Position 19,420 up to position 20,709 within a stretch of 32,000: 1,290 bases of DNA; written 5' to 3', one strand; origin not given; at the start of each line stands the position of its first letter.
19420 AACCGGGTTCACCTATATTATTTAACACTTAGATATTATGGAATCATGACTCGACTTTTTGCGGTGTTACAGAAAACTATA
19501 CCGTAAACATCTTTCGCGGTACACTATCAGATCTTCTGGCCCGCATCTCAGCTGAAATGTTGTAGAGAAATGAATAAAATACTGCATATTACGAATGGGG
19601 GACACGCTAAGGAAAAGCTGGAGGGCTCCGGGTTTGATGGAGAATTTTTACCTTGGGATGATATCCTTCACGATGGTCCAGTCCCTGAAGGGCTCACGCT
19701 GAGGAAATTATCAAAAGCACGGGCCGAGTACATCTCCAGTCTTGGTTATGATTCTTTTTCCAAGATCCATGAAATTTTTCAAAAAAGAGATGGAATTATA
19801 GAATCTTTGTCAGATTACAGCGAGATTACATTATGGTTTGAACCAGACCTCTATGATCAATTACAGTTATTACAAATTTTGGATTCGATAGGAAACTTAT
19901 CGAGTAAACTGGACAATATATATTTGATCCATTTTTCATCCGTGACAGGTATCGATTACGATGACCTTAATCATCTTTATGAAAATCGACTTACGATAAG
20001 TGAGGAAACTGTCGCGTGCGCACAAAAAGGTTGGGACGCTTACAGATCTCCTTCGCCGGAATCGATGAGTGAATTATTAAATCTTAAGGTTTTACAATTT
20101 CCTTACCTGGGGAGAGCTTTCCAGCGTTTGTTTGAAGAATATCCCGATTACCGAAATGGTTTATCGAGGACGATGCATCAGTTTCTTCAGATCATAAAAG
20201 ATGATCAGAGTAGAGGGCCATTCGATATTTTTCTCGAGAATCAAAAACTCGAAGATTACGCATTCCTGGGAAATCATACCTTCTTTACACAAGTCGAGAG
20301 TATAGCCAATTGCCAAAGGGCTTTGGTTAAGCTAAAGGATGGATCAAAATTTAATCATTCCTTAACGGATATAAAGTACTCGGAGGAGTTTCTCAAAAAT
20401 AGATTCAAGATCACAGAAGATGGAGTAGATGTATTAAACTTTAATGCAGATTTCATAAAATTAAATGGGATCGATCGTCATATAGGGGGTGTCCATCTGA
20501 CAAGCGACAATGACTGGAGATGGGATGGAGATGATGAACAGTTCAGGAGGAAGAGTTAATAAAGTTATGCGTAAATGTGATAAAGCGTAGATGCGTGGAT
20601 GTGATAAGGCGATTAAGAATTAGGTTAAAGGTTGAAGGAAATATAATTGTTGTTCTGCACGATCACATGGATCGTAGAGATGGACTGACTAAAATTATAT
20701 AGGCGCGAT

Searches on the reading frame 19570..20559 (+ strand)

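Call 53: search_protein_families(library=pfam, proteins=[window:19570-20559:+])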
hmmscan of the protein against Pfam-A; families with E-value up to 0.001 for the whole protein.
window:19570-20559:+ (329 aa): 1 family
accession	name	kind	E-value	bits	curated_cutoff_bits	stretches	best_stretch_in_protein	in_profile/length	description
PF08874.15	DUF1835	-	0.00029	21.4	21.1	1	6-113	2-116/122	Domain of unknown function (DUF1835)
